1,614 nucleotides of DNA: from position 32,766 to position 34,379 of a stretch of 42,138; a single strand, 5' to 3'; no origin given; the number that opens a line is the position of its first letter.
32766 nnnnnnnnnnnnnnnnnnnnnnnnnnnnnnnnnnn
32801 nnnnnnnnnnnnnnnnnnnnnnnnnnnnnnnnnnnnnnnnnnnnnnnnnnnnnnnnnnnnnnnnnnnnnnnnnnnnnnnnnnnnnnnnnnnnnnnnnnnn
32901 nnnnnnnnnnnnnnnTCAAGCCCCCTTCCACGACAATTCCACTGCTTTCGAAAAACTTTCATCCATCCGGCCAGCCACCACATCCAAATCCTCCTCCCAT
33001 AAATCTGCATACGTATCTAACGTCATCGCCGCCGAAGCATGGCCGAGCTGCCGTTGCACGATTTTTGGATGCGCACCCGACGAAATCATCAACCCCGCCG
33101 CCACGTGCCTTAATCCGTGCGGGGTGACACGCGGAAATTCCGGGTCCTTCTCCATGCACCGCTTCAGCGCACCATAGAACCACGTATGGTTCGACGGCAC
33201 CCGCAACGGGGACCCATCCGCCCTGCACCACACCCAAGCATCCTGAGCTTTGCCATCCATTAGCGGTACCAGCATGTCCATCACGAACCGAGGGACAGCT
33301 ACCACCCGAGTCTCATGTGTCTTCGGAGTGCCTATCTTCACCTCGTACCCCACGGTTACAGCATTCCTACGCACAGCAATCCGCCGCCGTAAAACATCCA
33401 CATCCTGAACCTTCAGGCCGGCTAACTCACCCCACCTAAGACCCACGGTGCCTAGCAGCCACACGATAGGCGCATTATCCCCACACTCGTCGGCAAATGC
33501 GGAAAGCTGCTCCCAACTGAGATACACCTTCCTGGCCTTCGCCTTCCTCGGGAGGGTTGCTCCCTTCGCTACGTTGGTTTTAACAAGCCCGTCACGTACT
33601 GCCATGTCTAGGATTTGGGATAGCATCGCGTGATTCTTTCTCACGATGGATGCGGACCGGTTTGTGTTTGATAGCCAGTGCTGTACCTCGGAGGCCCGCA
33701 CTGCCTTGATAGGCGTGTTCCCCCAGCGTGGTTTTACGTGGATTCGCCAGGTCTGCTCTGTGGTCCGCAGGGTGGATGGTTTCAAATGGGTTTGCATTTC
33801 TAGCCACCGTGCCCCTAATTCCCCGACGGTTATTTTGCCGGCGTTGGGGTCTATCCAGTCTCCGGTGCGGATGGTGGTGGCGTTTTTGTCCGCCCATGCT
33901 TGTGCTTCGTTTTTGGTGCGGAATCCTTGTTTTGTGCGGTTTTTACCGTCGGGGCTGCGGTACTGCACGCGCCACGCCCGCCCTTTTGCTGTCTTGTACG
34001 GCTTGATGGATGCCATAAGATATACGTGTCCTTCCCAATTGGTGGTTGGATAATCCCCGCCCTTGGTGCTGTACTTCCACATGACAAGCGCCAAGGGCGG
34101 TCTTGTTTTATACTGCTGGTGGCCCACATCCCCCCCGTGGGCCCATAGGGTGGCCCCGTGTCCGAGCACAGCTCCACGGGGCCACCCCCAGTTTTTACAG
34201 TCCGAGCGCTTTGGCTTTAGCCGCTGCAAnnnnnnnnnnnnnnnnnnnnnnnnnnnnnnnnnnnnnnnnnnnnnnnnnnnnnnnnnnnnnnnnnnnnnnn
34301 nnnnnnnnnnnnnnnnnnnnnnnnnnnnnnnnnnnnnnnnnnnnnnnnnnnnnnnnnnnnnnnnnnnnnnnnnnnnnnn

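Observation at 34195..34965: bPH + SHOCT domain protein translationally coupled to the ImmA/repressor immunity operon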

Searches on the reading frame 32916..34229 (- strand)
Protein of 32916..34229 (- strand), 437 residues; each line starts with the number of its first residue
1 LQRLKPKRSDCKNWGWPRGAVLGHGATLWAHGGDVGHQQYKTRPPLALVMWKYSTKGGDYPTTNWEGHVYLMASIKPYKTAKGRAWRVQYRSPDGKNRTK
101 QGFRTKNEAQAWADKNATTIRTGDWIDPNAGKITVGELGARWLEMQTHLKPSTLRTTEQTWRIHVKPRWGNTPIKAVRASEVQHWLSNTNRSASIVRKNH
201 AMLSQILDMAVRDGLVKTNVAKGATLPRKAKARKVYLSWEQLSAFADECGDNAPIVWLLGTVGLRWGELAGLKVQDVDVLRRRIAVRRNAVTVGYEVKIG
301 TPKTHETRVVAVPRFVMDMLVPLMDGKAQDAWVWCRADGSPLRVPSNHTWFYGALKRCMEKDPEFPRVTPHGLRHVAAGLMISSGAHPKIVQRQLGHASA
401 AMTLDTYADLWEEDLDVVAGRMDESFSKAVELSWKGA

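Call 3: search_protein_families(library=pfam, proteins=[window:32916-34229:-], max_evalue=1)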
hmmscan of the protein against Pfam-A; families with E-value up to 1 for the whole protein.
window:32916-34229:- (437 aa): 4 families
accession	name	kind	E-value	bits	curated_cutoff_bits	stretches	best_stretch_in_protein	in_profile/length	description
PF00589.27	Phage_integrase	-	4.6e-20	72.5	27.1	1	249-410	22-168/172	Phage integrase family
PF14659.12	Phage_int_SAM_3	-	7.6e-07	29.7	22.6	1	134-187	1-55/58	Phage integrase, N-terminal SAM-like domain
PF22022.2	Phage_int_M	-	7.9e-06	26.5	27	1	140-222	6-91/96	Phage integrase central domain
PF14657.12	Arm-DNA-bind_4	-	4e-05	23.6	22.3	1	86-120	2-42/47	Arm DNA-binding domain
